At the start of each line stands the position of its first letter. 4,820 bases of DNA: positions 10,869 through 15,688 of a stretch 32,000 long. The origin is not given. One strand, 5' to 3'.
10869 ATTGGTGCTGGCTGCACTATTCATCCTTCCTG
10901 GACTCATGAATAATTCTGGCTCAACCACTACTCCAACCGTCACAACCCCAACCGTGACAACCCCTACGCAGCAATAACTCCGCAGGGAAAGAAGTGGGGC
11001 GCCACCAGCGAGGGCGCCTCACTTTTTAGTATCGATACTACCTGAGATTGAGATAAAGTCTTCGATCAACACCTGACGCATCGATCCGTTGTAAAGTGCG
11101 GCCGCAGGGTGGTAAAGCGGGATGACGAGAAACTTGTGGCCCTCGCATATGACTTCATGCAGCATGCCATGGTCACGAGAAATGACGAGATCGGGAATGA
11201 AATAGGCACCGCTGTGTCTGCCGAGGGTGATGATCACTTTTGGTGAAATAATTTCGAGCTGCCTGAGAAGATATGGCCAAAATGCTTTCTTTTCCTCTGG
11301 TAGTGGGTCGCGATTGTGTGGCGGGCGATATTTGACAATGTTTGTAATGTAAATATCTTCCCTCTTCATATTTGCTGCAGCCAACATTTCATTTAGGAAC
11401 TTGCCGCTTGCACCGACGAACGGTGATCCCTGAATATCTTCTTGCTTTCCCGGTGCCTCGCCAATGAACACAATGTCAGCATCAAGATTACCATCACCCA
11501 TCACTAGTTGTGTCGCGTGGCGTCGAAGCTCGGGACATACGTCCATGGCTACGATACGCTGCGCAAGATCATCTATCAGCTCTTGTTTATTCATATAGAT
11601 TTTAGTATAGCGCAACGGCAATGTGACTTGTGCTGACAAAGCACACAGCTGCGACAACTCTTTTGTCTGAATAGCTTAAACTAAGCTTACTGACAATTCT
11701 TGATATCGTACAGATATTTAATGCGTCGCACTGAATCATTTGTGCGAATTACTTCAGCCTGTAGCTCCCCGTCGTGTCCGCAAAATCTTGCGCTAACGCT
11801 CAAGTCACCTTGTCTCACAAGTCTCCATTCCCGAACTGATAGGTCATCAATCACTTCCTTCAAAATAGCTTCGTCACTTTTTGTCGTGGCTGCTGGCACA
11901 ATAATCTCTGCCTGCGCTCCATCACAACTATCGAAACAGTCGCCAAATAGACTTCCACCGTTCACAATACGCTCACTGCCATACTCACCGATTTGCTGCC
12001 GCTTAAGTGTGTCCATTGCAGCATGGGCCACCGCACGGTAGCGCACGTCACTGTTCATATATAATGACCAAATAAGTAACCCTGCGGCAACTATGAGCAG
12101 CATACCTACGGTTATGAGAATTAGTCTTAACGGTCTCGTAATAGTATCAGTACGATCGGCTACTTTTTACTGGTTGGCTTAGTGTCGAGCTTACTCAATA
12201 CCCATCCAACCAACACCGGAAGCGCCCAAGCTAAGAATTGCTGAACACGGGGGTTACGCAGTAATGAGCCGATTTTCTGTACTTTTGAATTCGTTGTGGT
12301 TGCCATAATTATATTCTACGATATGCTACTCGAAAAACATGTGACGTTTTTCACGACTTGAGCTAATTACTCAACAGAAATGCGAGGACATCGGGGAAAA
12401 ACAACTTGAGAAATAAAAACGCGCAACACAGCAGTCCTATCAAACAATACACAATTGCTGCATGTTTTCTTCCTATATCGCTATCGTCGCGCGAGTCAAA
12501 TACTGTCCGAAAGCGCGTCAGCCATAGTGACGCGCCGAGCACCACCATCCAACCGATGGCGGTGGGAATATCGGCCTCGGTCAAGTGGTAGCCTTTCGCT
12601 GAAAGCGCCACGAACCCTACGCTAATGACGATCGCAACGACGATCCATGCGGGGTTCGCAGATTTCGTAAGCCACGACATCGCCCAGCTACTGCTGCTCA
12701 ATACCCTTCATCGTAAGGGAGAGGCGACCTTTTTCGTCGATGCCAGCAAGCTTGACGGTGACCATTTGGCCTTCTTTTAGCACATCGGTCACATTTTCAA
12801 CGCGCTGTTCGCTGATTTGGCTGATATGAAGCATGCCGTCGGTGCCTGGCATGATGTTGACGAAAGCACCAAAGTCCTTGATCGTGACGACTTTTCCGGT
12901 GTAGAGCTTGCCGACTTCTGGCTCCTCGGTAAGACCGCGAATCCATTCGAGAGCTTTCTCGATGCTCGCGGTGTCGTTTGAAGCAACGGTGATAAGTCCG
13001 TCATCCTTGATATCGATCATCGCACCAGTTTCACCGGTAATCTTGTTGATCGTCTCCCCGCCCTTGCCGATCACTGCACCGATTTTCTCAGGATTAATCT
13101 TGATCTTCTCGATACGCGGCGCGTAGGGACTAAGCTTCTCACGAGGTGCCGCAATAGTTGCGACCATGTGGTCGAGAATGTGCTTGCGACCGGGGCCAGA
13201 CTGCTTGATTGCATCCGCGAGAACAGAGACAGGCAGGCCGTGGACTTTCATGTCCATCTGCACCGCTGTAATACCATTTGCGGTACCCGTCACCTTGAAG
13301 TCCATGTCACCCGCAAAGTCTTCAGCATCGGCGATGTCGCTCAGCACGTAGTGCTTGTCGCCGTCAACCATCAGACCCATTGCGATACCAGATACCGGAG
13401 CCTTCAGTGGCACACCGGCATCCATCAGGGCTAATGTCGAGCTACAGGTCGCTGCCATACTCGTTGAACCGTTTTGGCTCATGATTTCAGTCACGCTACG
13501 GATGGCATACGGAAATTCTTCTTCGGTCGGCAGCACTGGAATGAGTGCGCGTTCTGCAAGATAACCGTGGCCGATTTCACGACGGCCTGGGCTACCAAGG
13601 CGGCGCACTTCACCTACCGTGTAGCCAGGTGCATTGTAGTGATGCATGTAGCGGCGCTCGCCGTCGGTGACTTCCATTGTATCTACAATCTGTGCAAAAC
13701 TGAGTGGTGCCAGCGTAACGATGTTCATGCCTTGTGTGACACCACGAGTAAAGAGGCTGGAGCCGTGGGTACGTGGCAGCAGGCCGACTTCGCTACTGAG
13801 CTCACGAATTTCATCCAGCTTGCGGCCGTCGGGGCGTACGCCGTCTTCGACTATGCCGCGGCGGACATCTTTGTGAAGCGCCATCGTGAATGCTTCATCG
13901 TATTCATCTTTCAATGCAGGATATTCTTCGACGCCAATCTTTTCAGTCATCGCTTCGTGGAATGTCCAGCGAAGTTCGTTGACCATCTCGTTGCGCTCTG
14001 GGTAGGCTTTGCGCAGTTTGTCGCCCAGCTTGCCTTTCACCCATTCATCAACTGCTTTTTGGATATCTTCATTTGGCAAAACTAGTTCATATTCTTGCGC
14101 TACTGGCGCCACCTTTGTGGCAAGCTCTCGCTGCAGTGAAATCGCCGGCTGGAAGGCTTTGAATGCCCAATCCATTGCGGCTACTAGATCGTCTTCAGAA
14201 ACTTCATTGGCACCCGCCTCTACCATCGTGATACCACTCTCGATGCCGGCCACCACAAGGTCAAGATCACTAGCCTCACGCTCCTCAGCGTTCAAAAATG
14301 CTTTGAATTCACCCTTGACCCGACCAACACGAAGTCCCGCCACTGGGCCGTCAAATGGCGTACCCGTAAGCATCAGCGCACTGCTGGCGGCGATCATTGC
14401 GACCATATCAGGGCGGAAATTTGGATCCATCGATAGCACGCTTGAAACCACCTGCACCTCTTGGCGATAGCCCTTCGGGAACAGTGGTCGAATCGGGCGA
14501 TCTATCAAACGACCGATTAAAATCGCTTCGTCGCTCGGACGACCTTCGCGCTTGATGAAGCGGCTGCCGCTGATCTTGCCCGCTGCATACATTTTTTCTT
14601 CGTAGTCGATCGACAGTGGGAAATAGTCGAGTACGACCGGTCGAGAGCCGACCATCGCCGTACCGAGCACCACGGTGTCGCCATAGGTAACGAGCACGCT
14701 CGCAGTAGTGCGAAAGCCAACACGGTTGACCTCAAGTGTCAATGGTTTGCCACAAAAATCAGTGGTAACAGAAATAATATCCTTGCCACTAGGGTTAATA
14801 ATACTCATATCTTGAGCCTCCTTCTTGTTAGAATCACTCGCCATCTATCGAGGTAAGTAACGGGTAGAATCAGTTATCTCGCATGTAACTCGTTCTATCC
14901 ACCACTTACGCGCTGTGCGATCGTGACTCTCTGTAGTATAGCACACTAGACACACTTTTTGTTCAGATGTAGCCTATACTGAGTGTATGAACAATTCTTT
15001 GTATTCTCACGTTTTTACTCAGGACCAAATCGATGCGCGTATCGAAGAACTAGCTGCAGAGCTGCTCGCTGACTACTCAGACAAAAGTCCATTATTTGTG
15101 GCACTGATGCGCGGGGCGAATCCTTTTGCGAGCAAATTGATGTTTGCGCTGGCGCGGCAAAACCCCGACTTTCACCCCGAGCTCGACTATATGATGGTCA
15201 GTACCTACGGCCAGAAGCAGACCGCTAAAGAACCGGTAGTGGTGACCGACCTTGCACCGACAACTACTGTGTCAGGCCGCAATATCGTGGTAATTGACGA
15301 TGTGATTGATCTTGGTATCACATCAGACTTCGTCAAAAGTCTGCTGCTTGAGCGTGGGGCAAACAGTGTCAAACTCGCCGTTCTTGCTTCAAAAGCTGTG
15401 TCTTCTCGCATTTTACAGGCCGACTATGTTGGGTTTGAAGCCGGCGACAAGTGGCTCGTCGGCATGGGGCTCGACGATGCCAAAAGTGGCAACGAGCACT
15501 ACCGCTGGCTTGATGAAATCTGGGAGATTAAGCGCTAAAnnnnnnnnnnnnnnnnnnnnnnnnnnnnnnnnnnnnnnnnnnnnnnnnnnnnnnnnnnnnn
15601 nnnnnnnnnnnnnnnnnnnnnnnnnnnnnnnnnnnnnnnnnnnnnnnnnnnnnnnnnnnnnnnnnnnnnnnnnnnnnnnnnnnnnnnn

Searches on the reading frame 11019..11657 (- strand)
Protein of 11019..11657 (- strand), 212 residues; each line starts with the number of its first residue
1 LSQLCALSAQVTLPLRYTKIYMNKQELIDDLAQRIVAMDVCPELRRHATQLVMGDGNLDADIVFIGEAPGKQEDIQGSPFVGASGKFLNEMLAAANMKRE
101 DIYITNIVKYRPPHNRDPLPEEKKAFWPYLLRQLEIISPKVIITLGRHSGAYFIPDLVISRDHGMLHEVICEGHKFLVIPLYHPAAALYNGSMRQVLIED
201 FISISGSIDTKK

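Call 42: search_protein_families(library=pfam, proteins=[window:11019-11657:-], max_evalue=0.001)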
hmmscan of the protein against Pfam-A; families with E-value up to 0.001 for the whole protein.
window:11019-11657:- (212 aa): 1 family
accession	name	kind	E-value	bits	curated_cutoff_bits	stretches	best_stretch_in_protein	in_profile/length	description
PF03167.25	UDG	-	1.3e-34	119.7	24.3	1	54-193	2-127/141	Uracil DNA glycosylase superfamily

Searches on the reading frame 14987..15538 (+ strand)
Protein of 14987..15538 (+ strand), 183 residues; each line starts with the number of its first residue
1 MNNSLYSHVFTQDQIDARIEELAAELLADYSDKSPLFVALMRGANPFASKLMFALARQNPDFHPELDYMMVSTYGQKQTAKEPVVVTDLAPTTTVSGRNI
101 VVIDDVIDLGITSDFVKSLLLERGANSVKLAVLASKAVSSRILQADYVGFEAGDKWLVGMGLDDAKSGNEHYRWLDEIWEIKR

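Call 3: search_protein_families(library=pfam, proteins=[window:14987-15538:+], max_evalue=0.1)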
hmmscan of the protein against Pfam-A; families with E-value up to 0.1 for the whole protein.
window:14987-15538:+ (183 aa): 1 family
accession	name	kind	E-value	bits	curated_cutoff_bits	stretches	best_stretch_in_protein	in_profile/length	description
PF00156.33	Pribosyltran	-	7.8e-18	64.7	26.3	1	12-164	2-157/158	Phosphoribosyl transferase domain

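Call 4: search_protein_families(library=ncbifam, proteins=[window:14987-15538:+], max_evalue=0.1)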
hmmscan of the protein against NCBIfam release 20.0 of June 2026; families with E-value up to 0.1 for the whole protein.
window:14987-15538:+ (183 aa): 19 families
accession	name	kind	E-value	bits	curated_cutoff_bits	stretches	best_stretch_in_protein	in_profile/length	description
NF006605.0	PRK09162.1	equivalog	2.7e-31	108.4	181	1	8-181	16-180/183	hypoxanthine-guanine phosphoribosyltransferase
TIGR01203.1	HGPRTase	equivalog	7.9e-31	107.1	150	1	11-179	4-164/167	hypoxanthine phosphoribosyltransferase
TIGR00201.1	comF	subfamily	7.7e-05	22.7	233.55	1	94-133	149-188/190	ComF family protein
NF003549.0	PRK05205.1-5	equivalog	8.6e-05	22.1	138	1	8-149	7-152/182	bifunctional pyr operon transcriptional regulator/uracil phosphoribosyltransferase PyrR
NF002620.0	PRK02277.1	subfamily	9.7e-05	22.1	115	1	93-142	137-186/201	orotate phosphoribosyltransferase-like protein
NF006613.0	PRK09177.1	equivalog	0.00022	20.8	138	1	66-120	60-109/159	xanthine phosphoribosyltransferase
NF008616.0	PRK11595.1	equivalog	0.00023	20.7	304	1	93-132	183-222/227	DNA utilization protein GntX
NF002095.0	PRK00934.1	equivalog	0.00045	19.4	296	1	89-132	197-240/287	ribose-phosphate diphosphokinase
NF005592.0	PRK07322.1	subfamily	0.00051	19.5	143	1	79-137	102-161/180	adenine phosphoribosyltransferase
TIGR01251.1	ribP_PPkin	subfamily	0.00051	19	113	1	80-132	193-245/309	ribose-phosphate diphosphokinase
NF002320.0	PRK01259.1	subfamily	0.003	17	297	1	94-131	211-248/316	ribose-phosphate diphosphokinase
NF003547.0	PRK05205.1-3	equivalog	0.0033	17.3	230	1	78-149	91-162/194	bifunctional pyr operon transcriptional regulator/uracil phosphoribosyltransferase PyrR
TIGR01134.1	purF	equivalog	0.0035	16.8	350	1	76-131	312-366/432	amidophosphoribosyltransferase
NF003548.0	PRK05205.1-4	equivalog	0.0037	17.1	218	1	92-149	85-143/173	bifunctional pyr operon transcriptional regulator/uracil phosphoribosyltransferase PyrR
NF002844.0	PRK03092.1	equivalog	0.0038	16.5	438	1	93-132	219-258/326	ribose-phosphate diphosphokinase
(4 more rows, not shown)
